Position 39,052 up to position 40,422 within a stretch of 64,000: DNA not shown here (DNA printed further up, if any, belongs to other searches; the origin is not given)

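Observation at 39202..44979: Tungstate uptake module with its own OprO/P-type porin and a ModE-HTH/PBP-fusion regulator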

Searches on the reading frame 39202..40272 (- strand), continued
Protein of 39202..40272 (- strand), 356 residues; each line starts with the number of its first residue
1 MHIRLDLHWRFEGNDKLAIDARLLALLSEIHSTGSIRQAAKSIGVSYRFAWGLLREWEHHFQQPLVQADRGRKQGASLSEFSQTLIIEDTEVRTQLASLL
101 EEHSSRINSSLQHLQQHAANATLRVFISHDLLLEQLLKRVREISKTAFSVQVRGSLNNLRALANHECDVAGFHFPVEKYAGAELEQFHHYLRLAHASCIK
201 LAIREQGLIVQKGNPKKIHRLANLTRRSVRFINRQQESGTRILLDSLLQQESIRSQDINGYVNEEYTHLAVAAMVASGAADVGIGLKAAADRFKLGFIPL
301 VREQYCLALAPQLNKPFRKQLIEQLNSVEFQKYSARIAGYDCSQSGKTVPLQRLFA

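Call 49: search_solved_structures(query=window:39202-40272:-, max_evalue=0.1, show_alignments=3)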
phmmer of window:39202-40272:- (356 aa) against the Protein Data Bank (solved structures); distinct sequences matched with E-value up to 0.1: 3.
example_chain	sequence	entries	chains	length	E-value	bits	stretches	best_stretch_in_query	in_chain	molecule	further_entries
2ijl_A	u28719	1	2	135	4.2e-07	32.9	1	25-86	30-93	Molybdenum-binding transcriptional repressor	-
1b9m_A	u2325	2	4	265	6.8e-07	32.2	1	5-86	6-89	PROTEIN (MODE)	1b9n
1o7l_A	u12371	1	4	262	1.2e-06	31.4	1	14-86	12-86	TRANSCRIPTIONAL REGULATOR MODE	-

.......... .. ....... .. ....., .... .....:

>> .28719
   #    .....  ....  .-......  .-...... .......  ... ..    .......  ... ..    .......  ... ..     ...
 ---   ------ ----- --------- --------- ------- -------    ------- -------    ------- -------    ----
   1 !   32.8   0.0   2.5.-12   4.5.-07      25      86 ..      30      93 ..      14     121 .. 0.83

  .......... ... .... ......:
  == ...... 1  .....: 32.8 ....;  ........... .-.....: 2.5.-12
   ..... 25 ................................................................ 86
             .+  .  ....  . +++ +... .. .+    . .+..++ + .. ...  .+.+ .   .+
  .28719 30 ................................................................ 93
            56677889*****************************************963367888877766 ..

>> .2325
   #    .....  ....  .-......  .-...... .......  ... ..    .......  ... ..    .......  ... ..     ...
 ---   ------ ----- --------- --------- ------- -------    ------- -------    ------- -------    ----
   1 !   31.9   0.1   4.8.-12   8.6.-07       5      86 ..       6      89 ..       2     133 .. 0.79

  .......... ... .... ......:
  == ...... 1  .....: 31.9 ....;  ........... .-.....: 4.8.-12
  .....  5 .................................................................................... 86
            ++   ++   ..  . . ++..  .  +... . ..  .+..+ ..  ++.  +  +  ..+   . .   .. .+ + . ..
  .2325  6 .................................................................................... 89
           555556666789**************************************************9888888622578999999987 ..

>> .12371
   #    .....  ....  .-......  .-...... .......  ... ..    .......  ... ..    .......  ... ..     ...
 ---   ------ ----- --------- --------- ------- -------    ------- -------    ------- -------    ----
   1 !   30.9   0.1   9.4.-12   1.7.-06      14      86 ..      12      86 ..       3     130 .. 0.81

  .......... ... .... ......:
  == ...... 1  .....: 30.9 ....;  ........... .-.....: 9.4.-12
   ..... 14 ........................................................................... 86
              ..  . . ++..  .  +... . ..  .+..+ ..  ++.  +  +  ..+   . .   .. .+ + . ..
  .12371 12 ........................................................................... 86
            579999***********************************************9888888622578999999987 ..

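Call 55: get_annotated_region(hit=H3, flank=8000)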
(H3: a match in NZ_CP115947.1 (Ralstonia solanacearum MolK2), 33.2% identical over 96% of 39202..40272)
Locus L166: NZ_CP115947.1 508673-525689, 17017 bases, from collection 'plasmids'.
description: Ralstonia solanacearum MolK2 plasmid pmega, complete sequence
organism: Ralstonia solanacearum MolK2 (NCBI taxid 564065)
taxonomy: Bacteria; Pseudomonadota; Betaproteobacteria; Burkholderiales; Burkholderiaceae; Ralstonia; Ralstonia solanacearum; Ralstonia solanacearum MolK2
host: -; source: Musa sp.; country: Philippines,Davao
typing (MOB-suite, as given by PLSDB): non-mobilizable; replicon rep_cluster_2238; mating-pair formation MPF_T
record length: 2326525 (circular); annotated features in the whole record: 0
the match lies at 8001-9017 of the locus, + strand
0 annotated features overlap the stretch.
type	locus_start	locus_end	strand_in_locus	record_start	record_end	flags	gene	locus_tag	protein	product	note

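Call 56: predict_structure(alignment_id=A1)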
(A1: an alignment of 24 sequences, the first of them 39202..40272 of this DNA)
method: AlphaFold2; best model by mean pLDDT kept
length: 356 residues; sequences in the alignment: 24
mean_pLDDT: 87.5   pTM: 0.60
mean pLDDT of the five models: 87.5, 87.0, 86.7, 85.3, 85.1
residues with pLDDT >= 90: 198; 70-90: 135; 50-70: 21; < 50: 2
segments of 3 or more residues with pLDDT < 50: none
pLDDT, mean of each block of 10 residues (from residue 1): 82 81 94 92 95 94 86 75 91 85 77 58 80 80 77 86 92 78 82 92 94 96 97 87 89 96 91 97 96 96 92 87 90 90 90 81
secondary structure, 60 per line:
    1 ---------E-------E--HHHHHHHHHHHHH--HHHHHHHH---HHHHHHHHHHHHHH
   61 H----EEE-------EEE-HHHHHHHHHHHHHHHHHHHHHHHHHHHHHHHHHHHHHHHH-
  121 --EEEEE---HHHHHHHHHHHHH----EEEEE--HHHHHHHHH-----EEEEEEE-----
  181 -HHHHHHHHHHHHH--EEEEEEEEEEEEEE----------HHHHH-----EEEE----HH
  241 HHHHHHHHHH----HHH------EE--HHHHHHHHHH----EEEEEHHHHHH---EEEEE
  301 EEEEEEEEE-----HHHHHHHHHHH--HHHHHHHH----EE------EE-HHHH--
elements in order: H21-33 H36-43 H47-61 E66-68 E76-78 H80-119 E123-127 H131-143 E148-152 H155-163 E169-175 H182-194 E197-210 H221-225 E231-234 H239-250 H268-277 E282-286 H287-292 E296-309 H315-325 H328-335 H351-354

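Call 60: fold_search(model_id=the predicted structure, library=pdb)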
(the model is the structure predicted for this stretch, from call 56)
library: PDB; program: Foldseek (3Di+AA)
matches with E <= 10: 1230; with E <= 0.001: 856
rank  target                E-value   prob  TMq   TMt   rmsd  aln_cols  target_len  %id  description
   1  8sbf_D                7.5e-14  1.00  0.42  0.50  19.7       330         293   17  Full-length structure of the LysR-type transcriptional regulator, ACIAD0746, from Acinetobacter baylyi (released 2024-04-17)
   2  8sbf_B                2.3e-13  1.00  0.42  0.50  16.3       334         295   17  Full-length structure of the LysR-type transcriptional regulator, ACIAD0746, from Acinetobacter baylyi (released 2024-04-17)
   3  8sbf_A                4.0e-13  1.00  0.40  0.48  16.6       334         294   17  Full-length structure of the LysR-type transcriptional regulator, ACIAD0746, from Acinetobacter baylyi (released 2024-04-17)
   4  5y2v_D                6.0e-13  1.00  0.42  0.48  18.7       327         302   14  Strcutrue of the full-length CcmR complexed with 2-OG from Synechocystis PCC6803 (released 2017-12-27)
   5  1ixc_B                7.1e-13  1.00  0.38  0.45  18.5       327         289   15  Crystal structure of CbnR, a LysR family transcriptional regulator (released 2003-06-18)
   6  7d98_Q                1.0e-12  1.00  0.37  0.44  17.2       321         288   16  Crystal structure of full-length CbnR complexed with the target DNA complex (released 2021-03-10)
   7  1iz1_B                1.1e-12  1.00  0.36  0.42  18.9       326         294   15  CRYSTAL STRUCTURE OF CBNR, A LYSR FAMILY TRANSCRIPTIONAL REGULATOR (released 2003-05-06)
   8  5y2v_B                1.2e-12  1.00  0.40  0.46  12.0       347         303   14  Strcutrue of the full-length CcmR complexed with 2-OG from Synechocystis PCC6803 (released 2017-12-27)
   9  3k1n_A                1.7e-12  1.00  0.43  0.50  14.6       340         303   12  Crystal Structure of full-length BenM (released 2010-09-29)
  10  5y2v_A                3.1e-12  1.00  0.39  0.45  11.4       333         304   14  Strcutrue of the full-length CcmR complexed with 2-OG from Synechocystis PCC6803 (released 2017-12-27)
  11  1iz1_A                3.3e-12  1.00  0.36  0.42  11.6       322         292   16  CRYSTAL STRUCTURE OF CBNR, A LYSR FAMILY TRANSCRIPTIONAL REGULATOR (released 2003-05-06)
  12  6xtv_B                3.8e-12  1.00  0.40  0.48  18.1       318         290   14  FULL-LENGTH LTTR LYSG FROM CORYNEBACTERIUM GLUTAMICUM WITH BOUND EFFECTOR ARG (released 2020-10-07)
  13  3k1n_B                4.5e-12  1.00  0.42  0.48  17.3       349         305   12  Crystal Structure of full-length BenM (released 2010-09-29)
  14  6g4r_B                4.8e-12  1.00  0.42  0.45  14.2       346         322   13  Corynebacterium glutamicum OxyR C206S mutant, H2O2-bound (released 2018-12-05)
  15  5y2v_C                4.8e-12  1.00  0.38  0.44  18.9       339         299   14  Strcutrue of the full-length CcmR complexed with 2-OG from Synechocystis PCC6803 (released 2017-12-27)
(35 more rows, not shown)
